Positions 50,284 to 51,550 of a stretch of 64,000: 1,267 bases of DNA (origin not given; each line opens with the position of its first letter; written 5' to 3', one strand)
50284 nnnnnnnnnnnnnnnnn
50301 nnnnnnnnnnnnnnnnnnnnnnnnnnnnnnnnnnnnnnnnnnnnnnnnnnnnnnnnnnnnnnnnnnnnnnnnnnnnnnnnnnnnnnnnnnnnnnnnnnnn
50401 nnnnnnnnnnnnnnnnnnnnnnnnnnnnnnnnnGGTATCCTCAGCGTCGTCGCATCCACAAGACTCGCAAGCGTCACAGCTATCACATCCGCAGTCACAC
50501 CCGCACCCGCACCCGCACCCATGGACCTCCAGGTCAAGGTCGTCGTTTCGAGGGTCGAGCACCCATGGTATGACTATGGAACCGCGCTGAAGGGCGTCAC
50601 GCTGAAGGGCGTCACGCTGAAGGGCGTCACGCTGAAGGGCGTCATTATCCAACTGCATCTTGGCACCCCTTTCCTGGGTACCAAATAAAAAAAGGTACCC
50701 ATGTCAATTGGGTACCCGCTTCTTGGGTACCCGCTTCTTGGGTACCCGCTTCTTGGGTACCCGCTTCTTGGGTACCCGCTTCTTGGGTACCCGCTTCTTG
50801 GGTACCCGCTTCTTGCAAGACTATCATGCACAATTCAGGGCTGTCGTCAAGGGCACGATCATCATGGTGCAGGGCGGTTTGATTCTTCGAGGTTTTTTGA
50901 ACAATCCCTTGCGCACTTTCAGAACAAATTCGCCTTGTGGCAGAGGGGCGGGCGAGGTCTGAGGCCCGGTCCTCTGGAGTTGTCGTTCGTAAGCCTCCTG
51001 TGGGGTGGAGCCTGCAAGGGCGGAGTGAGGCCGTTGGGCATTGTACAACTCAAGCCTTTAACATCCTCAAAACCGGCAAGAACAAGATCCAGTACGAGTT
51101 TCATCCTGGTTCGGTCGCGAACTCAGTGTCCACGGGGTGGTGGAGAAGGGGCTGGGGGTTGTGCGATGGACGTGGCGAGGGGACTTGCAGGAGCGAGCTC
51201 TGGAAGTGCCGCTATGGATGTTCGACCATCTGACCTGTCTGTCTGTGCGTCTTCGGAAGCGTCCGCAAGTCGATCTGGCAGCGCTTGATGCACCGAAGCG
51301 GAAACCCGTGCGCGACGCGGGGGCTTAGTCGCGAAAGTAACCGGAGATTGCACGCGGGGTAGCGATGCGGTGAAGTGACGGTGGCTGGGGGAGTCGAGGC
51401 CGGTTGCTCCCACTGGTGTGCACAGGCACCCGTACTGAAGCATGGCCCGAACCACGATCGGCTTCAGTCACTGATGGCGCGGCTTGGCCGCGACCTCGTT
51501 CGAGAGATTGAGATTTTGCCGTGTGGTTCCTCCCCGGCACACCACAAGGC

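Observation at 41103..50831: Compact DUF692/DUF2063 RiPP-like biosynthetic cluster with a Cys-Gly-repeat precursor and dedicated export and tailoring genes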

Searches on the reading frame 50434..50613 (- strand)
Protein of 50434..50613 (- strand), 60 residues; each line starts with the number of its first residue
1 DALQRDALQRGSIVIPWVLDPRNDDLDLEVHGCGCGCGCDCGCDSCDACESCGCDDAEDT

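Call 97: find_related_loci(query=A4, collection=metagenome_contigs, flank=10000)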
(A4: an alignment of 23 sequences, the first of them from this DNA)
Query A4 (60 aa) in metagenome_contigs; peptide patterns used: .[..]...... (x = any residue, [..] = any of these).
86 stretches matched a pattern; 4 encode a relative of the query (tblastn E <= 1e-3); 4 distinct loci.
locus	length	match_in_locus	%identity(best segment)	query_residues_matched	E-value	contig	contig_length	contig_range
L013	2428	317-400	50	6-32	2e-6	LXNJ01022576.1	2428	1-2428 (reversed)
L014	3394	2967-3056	73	9-38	5e-6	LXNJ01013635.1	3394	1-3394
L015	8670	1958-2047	63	9-38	3e-5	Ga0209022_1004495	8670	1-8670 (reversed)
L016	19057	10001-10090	63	9-38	3e-5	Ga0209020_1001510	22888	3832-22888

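Call 99: search_protein_families(library=pfam, proteins=[L016:935-2587:+, L016:3287-5866:+, L016:4639-5919:+, L016:6009-7160:+, L016:7184-8497:+, L016:8519-9817:+, L016:10582-11178:+, L016:11171-13147:+, L016:13175-14248:-, L016:14267-16663:-], max_evalue=0.0001)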
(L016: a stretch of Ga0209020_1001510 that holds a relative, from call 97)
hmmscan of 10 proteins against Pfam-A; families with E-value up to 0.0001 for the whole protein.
L016:935-2587:+ (550 aa): 1 family
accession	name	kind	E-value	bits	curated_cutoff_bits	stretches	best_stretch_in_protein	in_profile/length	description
PF02511.20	Thy1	-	3.8e-39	134.9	24.8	2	326-516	1-190/191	Thymidylate synthase complementing protein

L016:3287-5866:+ (859 aa): 1 family
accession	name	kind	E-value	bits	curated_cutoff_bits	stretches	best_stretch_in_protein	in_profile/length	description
PF07690.21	MFS_1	-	4.6e-39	134.7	33.4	1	469-768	12-309/347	Major Facilitator Superfamily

L016:4639-5919:+ (426 aa): 0 families

L016:6009-7160:+ (383 aa): 1 family
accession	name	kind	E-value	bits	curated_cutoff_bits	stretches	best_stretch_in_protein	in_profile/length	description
PF04909.20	Amidohydro_2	-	8.5e-22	78.7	26.4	1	88-368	17-288/289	Amidohydrolase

L016:7184-8497:+ (437 aa): 1 family
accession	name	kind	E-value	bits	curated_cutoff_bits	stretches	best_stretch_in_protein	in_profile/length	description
PF07690.21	MFS_1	-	2.4e-37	129.1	33.4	2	29-295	5-251/347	Major Facilitator Superfamily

L016:8519-9817:+ (432 aa): 1 family
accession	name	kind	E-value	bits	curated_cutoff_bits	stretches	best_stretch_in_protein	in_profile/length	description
PF07690.21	MFS_1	-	2.4e-31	109.4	33.4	1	28-369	9-334/347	Major Facilitator Superfamily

L016:10582-11178:+ (198 aa): 0 families

L016:11171-13147:+ (658 aa): 9 families
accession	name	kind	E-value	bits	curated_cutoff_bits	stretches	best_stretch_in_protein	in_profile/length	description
PF00326.27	Peptidase_S9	-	1.5e-49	168.9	22.6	1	437-651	1-212/213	Prolyl oligopeptidase family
PF02129.25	Peptidase_S15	-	4.1e-15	56.6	23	1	402-538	1-133/262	X-Pro dipeptidyl-peptidase (S15 family)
PF20434.5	BD-FAE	-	2.8e-12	47.1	26.8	1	412-605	5-211/215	BD-FAE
PF12146.15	Hydrolase_4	-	6.3e-11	42.5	27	1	426-533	9-109/239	Serine aminopeptidase, S33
PF01738.24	DLH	-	4.2e-10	40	21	1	443-634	34-194/217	Dienelactone hydrolase family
PF00561.26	Abhydrolase_1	-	1.2e-08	35.4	25.8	1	423-543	2-112/245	alpha/beta hydrolase fold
PF12697.13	Abhydrolase_6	-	4.4e-08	34.5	26.3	1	427-583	4-125/217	Alpha/beta hydrolase family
PF00756.26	Esterase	-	1.5e-06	28.6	22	1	409-538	11-153/251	Putative esterase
PF00135.34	COesterase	-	5.8e-05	22.7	27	1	399-521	81-204/515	Carboxylesterase family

L016:13175-14248:- (357 aa): 2 families
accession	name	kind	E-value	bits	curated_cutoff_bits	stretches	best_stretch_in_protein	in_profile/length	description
PF02423.21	OCD_Mu_crystall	-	1.3e-53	182.5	24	1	4-335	5-313/314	Ornithine cyclodeaminase/mu-crystallin family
PF01488.26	Shikimate_DH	-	4e-06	27.4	24.3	1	132-229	3-98/138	Shikimate / quinate 5-dehydrogenase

L016:14267-16663:- (798 aa): 3 families
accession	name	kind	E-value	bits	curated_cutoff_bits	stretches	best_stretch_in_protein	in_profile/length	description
PF00384.28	Molybdopterin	-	8.4e-42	143.9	24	1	63-564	1-353/353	Molybdopterin oxidoreductase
PF01568.27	Molydop_binding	-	3.2e-22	79.1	26.8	1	668-785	1-105/110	Molydopterin dinucleotide binding domain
PF04879.21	Molybdop_Fe4S4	-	3.2e-09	37.1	22.7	1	9-60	3-55/55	Molybdopterin oxidoreductase Fe4S4 domain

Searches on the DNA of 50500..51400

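Call 78: search_rna_families(source=window, start=50500, end=51400, threshold=evalue, max_evalue=1)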
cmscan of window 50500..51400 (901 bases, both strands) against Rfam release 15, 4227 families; matches with E-value up to 1: 1.
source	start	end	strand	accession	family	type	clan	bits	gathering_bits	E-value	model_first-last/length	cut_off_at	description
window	50694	50806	+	RF03712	MIR6450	Gene; miRNA;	-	34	70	6.6e-05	1-107/107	no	MIR6450 microRNA precursor family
